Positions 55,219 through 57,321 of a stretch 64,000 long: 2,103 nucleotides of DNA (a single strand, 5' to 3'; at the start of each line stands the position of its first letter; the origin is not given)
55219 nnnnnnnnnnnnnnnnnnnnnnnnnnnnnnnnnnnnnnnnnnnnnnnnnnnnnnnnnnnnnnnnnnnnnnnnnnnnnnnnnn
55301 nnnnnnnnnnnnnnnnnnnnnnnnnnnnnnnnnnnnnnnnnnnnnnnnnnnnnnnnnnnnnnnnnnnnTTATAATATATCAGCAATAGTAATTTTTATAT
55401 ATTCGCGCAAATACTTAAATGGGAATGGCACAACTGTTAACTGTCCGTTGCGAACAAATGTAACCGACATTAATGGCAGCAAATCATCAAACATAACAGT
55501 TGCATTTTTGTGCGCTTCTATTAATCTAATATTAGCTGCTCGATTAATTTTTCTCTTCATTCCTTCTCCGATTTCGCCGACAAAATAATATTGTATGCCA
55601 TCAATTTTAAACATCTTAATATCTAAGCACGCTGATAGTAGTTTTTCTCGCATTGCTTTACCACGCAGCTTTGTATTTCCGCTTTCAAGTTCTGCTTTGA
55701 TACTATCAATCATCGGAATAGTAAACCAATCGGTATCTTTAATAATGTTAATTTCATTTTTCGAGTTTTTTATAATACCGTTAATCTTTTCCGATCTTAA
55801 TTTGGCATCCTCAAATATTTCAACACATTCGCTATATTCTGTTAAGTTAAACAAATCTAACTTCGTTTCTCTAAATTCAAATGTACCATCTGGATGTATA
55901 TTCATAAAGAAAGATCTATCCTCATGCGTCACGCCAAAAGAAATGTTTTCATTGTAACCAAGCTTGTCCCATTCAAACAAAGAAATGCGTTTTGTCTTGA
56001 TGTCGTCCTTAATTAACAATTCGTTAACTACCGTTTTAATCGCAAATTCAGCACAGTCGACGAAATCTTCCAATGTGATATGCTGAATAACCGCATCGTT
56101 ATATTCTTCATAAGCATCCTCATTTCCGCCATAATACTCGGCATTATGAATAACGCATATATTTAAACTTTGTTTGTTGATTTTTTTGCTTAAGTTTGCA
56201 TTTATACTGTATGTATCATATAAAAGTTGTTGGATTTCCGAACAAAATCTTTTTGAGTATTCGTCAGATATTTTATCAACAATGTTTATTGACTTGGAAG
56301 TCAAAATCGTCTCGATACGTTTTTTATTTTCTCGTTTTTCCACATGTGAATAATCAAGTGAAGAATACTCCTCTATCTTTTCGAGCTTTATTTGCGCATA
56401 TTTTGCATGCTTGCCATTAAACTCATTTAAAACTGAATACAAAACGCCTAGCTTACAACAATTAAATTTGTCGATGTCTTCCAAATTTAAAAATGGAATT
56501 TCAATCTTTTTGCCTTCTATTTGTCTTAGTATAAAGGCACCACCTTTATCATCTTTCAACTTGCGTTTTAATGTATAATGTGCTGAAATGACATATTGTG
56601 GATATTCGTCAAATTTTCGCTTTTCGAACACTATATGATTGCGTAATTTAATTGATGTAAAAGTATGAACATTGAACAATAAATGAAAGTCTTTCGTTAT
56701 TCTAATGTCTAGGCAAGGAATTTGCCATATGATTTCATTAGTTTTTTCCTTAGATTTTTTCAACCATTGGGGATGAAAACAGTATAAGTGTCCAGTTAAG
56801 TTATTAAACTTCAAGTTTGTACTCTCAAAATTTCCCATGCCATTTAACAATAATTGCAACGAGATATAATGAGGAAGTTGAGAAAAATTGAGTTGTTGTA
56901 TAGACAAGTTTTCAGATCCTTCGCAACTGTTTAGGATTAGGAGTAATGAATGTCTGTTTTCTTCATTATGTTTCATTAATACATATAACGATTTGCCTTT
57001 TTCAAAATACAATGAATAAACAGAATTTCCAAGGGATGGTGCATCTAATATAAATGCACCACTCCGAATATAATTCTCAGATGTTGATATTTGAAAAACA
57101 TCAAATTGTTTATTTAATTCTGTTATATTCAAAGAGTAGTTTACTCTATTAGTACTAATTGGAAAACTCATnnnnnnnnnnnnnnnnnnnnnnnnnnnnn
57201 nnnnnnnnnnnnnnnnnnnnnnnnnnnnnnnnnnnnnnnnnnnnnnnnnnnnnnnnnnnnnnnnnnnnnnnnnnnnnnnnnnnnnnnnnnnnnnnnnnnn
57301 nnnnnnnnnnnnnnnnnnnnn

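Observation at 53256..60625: Four-gene operon: helicase-nuclease + Argonaute-like + REase-tailed protein + membrane protein (DdmDE / pPIWI-RE-like but expanded)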

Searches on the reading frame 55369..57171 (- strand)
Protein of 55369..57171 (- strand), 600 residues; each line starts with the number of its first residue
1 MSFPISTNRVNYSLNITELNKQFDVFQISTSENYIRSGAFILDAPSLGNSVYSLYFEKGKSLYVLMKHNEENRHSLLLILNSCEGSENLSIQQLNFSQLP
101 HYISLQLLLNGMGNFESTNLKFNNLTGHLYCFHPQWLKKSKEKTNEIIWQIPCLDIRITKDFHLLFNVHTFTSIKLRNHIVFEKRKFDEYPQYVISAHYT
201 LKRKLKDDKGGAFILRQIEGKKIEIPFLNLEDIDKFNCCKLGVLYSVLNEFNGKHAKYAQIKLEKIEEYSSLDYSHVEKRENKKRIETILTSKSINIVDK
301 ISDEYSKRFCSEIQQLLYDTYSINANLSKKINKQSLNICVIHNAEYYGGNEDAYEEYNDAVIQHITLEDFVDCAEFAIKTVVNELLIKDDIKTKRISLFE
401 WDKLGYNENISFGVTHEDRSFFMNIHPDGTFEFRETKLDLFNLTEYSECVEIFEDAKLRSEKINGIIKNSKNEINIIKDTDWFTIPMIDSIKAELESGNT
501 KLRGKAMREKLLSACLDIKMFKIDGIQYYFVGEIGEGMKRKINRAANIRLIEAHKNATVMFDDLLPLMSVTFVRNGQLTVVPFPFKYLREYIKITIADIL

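Call 3: search_protein_families(library=pfam, proteins=[window:55369-57171:-], max_evalue=1)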
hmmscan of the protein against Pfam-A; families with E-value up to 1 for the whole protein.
window:55369-57171:- (600 aa): 1 family
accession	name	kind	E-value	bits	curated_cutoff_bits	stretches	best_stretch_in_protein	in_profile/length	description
PF16011.10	CBM9_2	-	0.033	14.4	25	1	382-426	3-47/199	Carbohydrate-binding family 9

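Call 4: search_protein_families(library=padloc, proteins=[window:55369-57171:-], max_evalue=1)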
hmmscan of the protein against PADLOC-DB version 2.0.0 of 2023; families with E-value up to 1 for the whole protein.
window:55369-57171:- (600 aa): 1 family
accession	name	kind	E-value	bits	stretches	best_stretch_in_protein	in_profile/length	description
PDLC04131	DdmE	-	1.7e-08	31.2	2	502-594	597-682/687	-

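Call 5: search_protein_families(library=ncbifam, proteins=[window:55369-57171:-], max_evalue=1)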
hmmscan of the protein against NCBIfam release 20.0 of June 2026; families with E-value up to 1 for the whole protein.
window:55369-57171:- (600 aa): 0 families

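Call 14: find_homologous_proteins(query=window:55369-57171:-)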
Query window:55369-57171:- (600 aa): 451 proteins with E <= 0.001 among 8000 candidates; the best 120 are listed.
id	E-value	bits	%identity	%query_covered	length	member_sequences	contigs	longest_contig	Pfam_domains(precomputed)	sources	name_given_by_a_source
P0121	0.0e+0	1303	97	99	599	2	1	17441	-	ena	-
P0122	6.7e-207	707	53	99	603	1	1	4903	-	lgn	-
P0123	2.5e-205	701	54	99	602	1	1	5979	-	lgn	-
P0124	1.7e-203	695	53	99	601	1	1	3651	-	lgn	-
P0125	5.8e-203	694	53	99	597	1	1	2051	-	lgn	-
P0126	6.5e-202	690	53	99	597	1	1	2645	-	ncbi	-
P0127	6.6e-202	690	52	99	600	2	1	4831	-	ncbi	-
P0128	1.3e-201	689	52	99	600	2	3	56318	-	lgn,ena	-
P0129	1.7e-201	689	52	100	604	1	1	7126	-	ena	-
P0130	2.0e-201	689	52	100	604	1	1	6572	-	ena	-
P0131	3.1e-201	688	52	100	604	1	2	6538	-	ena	-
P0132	5.7e-201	687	52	100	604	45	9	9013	-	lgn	-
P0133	6.0e-201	687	52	99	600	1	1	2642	-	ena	-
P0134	1.7e-200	686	52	100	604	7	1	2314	-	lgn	-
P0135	1.9e-200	685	53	99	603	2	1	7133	-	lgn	-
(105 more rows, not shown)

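Call 19: find_related_loci(query=A2, collection=genome_contigs, flank=10000)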
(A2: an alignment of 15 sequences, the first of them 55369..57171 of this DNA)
Query A2 (600 aa) in genome_contigs; peptide patterns used: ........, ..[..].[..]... (x = any residue, [..] = any of these).
124 stretches matched a pattern; 51 encode a relative of the query (tblastn E <= 1e-3); 51 distinct loci.
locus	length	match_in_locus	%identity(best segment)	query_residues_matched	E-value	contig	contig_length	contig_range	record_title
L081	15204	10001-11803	52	1-597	0e+0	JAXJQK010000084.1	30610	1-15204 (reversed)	MAG: Acutalibacteraceae bacterium isolate DOME_MAG_2406 2406_C0206_k141_113304, whole genome shotgun sequence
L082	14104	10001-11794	52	1-593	0e+0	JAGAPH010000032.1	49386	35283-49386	MAG: Clostridia bacterium isolate RGIG8650 Water_deer_Cecum.Co__c324471, whole genome shotgun sequence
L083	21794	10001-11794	52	1-593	0e+0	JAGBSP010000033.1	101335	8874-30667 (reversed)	MAG: Clostridia bacterium isolate RGIG9409 Yak_Cecum-1__c437456, whole genome shotgun sequence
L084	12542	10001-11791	51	1-593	0e+0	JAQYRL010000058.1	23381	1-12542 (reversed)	MAG: Clostridiales bacterium isolate SUG2129 k141_2124993, whole genome shotgun sequence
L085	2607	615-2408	51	1-593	0e+0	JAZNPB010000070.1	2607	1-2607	MAG: Eubacteriales bacterium isolate T1900044836_TS20190302.MAGScoT_cleanbin_000028 SGB_2923_k141_1792162, whole genome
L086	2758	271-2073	51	1-597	0e+0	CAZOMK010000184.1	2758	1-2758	MAG TPA_asm: uncultured Lachnospiraceae bacterium isolate SRP350583_co1_188 genome assembly, contig: NODE_51642_length_2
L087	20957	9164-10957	51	1-593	0e+0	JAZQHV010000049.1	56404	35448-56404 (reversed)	MAG: Eubacteriales bacterium isolate T1900044625_TS20190091.MAGScoT_cleanbin_000109 SGB_944_k141_1380828, whole genome s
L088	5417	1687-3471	52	1-591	0e+0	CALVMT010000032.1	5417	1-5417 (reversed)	MAG: uncultured Clostridia bacterium isolate E09__bin3 genome assembly, contig: E09__k127_7003138, whole genome shotgun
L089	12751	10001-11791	51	1-592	0e+0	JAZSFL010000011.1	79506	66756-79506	MAG: Ruminiclostridium sp. isolate T1900044581_TS20190047.MAGScoT_cleanbin_000052 SGB_573_k141_2504239, whole genome sho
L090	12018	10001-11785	52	1-591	0e+0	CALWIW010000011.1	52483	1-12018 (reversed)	MAG: uncultured Clostridia bacterium isolate BRZ_PT__bin48 genome assembly, contig: BRZ_PT__NODE_1083_length_52483_cov_6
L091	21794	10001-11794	52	1-594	0e+0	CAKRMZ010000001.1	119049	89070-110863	MAG: uncultured Eubacteriales bacterium isolate REFINED_METABAT215_TOP10_CONTIGS_1500_ASSEMBLY_K77_MERGED__Hadza_MoBio_h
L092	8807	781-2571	48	1-592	0e+0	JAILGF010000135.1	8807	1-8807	MAG: Lachnospiraceae bacterium isolate RUI091 k141_12355231_flag=0_multi=21.1101_len=8807, whole genome shotgun sequence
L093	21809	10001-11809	48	1-598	0e+0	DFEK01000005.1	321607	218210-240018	MAG TPA_asm: Lachnospiraceae bacterium UBA3804 UBA3804_contig_2607, whole genome shotgun sequence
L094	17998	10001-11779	48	1-592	0e+0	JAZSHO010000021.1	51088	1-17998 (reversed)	MAG: Faecousia sp. isolate T1900044574_TS20190040.MAGScoT_cleanbin_000061 SGB_481_k141_841657, whole genome shotgun sequ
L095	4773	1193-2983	49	5-596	0e+0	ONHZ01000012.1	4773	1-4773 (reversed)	uncultured Lachnospiraceae bacterium isolate RUG306 genome assembly, contig: k87_2275035, whole genome shotgun sequence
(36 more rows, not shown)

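Call 25: find_encoding_contigs(protein=P0121, flank=10000, max_places=3)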
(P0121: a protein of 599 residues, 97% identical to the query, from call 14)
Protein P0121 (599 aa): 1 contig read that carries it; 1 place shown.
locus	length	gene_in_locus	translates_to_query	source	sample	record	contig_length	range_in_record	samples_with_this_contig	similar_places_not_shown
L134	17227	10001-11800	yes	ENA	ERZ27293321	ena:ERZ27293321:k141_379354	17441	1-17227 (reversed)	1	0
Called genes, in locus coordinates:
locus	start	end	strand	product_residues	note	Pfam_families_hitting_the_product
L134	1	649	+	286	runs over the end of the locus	?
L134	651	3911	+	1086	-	PF20473:MmeI_Mtase, PF07669:Eco57I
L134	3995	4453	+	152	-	-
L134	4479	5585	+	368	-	PF22560:GMT-wHTH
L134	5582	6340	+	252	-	PF07505:DUF5131 (faint), PF04055:Radical_SAM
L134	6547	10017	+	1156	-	-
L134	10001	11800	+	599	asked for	-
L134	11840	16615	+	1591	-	PF21941:SMEK_N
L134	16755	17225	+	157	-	?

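Call 27: search_solved_structures(query=A2, max_evalue=1, show_alignments=2)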
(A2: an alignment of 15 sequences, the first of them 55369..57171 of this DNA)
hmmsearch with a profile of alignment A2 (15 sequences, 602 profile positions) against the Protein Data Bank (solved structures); distinct sequences matched with E-value up to 1: 4.
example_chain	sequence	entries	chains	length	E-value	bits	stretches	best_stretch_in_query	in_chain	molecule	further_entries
9iw3_A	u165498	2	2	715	2.9e-28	101.7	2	4-373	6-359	DdmE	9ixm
8u0j_A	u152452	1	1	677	1.6e-09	39.7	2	205-395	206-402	DdmE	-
8u3k_E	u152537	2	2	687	1.7e-09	39.7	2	205-395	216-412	DdmE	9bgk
9ezy_B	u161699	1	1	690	1.7e-09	39.7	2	205-395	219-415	Vibrio cholerae DdmE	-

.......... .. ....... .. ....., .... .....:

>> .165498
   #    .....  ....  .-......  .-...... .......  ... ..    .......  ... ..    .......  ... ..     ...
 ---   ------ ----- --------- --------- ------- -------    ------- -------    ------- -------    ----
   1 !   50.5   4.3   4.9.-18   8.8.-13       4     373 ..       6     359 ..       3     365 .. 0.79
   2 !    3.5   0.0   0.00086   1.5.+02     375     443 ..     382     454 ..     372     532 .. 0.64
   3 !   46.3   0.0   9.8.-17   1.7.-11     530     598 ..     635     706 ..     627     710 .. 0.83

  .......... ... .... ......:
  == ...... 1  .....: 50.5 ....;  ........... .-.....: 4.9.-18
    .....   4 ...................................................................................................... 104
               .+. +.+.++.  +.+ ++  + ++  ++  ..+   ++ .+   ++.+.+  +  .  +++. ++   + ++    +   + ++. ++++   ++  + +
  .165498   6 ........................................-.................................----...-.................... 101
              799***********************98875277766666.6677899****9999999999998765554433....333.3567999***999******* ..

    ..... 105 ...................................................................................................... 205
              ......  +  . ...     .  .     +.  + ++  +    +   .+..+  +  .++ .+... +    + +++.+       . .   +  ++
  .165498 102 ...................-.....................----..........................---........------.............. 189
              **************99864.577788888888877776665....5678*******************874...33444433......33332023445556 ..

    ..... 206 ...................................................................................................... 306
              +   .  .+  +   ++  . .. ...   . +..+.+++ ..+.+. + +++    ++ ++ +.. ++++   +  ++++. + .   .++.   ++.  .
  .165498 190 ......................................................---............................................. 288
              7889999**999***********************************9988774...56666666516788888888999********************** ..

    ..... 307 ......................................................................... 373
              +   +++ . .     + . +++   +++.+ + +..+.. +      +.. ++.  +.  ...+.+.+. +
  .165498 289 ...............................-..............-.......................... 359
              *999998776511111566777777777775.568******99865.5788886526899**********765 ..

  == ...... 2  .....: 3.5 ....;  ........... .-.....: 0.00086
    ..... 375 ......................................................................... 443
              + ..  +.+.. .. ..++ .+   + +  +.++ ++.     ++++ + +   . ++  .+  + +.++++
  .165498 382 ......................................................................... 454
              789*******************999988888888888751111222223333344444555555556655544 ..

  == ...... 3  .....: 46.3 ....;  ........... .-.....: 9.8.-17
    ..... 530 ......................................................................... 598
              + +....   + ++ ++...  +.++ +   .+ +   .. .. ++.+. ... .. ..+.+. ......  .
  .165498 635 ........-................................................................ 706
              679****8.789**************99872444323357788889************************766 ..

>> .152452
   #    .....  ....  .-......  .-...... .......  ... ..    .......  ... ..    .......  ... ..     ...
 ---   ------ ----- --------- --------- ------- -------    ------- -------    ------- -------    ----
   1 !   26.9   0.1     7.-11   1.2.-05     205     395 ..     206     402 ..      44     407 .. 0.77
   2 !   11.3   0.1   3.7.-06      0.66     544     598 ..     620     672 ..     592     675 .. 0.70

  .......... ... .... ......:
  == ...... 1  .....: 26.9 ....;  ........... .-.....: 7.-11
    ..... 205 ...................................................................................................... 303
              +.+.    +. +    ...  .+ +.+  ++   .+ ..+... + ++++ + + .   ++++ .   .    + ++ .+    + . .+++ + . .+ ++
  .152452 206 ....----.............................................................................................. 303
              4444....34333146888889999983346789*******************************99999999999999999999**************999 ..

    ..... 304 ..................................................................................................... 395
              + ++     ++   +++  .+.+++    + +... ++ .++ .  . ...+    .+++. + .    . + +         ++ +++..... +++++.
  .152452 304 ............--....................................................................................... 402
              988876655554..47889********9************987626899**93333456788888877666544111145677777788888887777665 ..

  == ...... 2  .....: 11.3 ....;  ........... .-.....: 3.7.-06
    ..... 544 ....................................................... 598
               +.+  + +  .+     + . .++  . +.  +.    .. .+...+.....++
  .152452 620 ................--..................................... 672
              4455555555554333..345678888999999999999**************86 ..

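Call 43: predict_structure(alignment_id=A2)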
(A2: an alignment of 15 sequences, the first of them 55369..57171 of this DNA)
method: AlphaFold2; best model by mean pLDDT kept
length: 600 residues; sequences in the alignment: 15
mean_pLDDT: 67.1   pTM: 0.68
mean pLDDT of the five models: 67.1, 64.0, 59.6, 57.2, 47.0
residues with pLDDT >= 90: 86; 70-90: 241; 50-70: 109; < 50: 164
segments of 3 or more residues with pLDDT < 50: 34-46, 125-127, 131-152, 169-231, 276-279, 343-360, 368-372, 500-515, 533-543, 573-576
pLDDT, mean of each block of 10 residues (from residue 1): 69 95 87 45 48 71 85 80 69 91 90 58 51 43 42 69 69 37 31 31 28 24 31 57 75 92 83 53 73 83 72 83 85 78 40 38 52 59 80 85 84 89 93 82 83 86 89 90 70 60 40 58 83 44 63 90 78 56 86 70
secondary structure, 60 per line:
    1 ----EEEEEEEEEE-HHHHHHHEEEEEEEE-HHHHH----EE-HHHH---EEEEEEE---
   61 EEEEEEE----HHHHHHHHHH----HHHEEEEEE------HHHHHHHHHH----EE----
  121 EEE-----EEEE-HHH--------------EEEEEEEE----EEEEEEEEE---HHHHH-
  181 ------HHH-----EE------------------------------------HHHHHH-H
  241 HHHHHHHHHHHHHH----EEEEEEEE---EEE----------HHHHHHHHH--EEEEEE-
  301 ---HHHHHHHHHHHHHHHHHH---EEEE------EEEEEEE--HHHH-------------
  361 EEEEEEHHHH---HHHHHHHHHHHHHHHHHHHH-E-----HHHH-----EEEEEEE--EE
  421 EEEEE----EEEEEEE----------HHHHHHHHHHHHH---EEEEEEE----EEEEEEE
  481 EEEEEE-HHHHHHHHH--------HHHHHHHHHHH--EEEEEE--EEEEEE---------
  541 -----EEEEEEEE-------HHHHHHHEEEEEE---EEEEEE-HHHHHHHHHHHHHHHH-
elements in order: E5-14 H16-22 E23-30 H32-36 H44-47 E51-57 E61-67 H72-81 E89-94 H101-110 E121-123 E129-132 E151-158 E163-171 H175-179 H233-238 H240-254 E259-266 E270-272 H283-291 E294-299 H304-321 E325-328 E335-341 H344-347 E361-366 H367-370 H374-393 H401-404 E410-416 E419-425 E430-436 H447-459 E463-469 E474-486 H488-496 H505-515 E518-523 E526-531 E546-553 H561-567 E568-573 E577-582 H584-599

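Call 46: fold_search(model_id=the predicted structure, library=pdb)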
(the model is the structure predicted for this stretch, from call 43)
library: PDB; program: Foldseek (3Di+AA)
matches with E <= 10: 1099; with E <= 0.001: 6
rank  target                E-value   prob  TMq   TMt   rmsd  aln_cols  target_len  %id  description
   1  9ixm_B                9.5e-25  1.00  0.59  0.51  10.1       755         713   18  Cryo-EM structure of Lactobacillus casei DdmDE bound with DNA (released 2025-01-01)
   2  9iw3_A                5.8e-24  1.00  0.60  0.52   9.3       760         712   18  Cryo-EM structure of Lactobacillus casei DdmE bound with guide and target (released 2025-01-01)
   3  9ezy_B                6.8e-21  1.00  0.57  0.53   9.2       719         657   16  Vibrio cholerae DdmD-DdmE holo complex (released 2024-09-04)
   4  9bgk_E                1.8e-20  1.00  0.51  0.46  11.2       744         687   17  Structure of V.cholera DdmDE (2D:1E) in complex with DNA (released 2024-10-23)
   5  8u3k_E                1.6e-19  1.00  0.55  0.51   9.8       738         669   17  DdmDE handover complex (released 2024-07-10)
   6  8u0j_A                1.5e-13  1.00  0.42  0.44  11.6       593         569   16  DdmE in complex with guide and target DNA (released 2024-07-03)
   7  1ytu_B                1.7e-03  0.91  0.20  0.24  18.0       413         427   11  Structural basis for 5'-end-specific recognition of the guide RNA strand by the A. fulgidus PIWI protein (released 2005-04-05)
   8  5g5t_A                4.5e-03  0.82  0.30  0.28  13.5       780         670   10  Structure of the Argonaute protein from Methanocaldcoccus janaschii in complex with guide DNA (released 2017-02-08)
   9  9shq_B                6.8e-03  0.72  0.29  0.27  13.8       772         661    8  Cryo-EM structure of the endogeneous MIWI in complex with pachytene piRNA at 4.2A (released 2026-01-21)
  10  6t5t_A                9.4e-03  0.66  0.17  0.22  18.3       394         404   11  Crystal structure of Archaeoglobus fulgidus Argonaute protein with cognate DNA oligoduplex 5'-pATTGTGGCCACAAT (released 2020-11-18)
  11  2w42_B                1.0e-02  0.75  0.18  0.25  18.5       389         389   10  THE STRUCTURE OF A PIWI PROTEIN FROM ARCHAEOGLOBUS FULGIDUS COMPLEXED WITH A 16NT DNA DUPLEX. (released 2008-12-09)
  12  1mqp                  5.0e-02  0.99  0.13  0.12   5.9       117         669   10  THE CRYSTAL STRUCTURE OF ALPHA-D-GLUCURONIDASE FROM BACILLUS STEAROTHERMOPHILUS T-6 (released 2003-09-23)
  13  6tuo_A                5.2e-02  0.38  0.17  0.23  18.2       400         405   10  Crystal structure of Archaeoglobus fulgidus Argonaute protein with cognate DNA oligoduplex 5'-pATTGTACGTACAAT (released 2021-01-27)
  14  2w42_A                6.5e-02  0.41  0.17  0.24  18.3       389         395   10  THE STRUCTURE OF A PIWI PROTEIN FROM ARCHAEOGLOBUS FULGIDUS COMPLEXED WITH A 16NT DNA DUPLEX. (released 2008-12-09)
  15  8fw5_E                6.8e-02  0.18  0.10  0.16  19.5       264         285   10  Chimeric HsGATOR1-SpGtr-SpLam complex (released 2023-07-26)
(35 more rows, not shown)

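Call 55: search_protein_families(library=phrogs, proteins=[window:55369-57171:-], max_evalue=0.01)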
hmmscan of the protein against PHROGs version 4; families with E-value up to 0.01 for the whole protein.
window:55369-57171:- (600 aa): 1 family
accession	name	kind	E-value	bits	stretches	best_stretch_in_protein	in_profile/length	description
phrog_16546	-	unknown function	0.0049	18.2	0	243-276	31-64/86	-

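Call 86: search_protein_families(library=padloc, proteins=[L134:11840-16612:+], max_evalue=0.001)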
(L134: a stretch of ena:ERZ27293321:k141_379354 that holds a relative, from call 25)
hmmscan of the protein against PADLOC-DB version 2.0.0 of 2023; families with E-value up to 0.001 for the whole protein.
L134:11840-16612:+ (1591 aa): 2 families
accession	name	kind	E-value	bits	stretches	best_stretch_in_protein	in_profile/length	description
PDLC02169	Avs4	-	7.9e-38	127.4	1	176-1059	160-1057/1570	-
PDLC02399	Aga_REase-PNTD1-PNTD2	-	1.4e-11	42.1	1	6-184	5-180/463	Class I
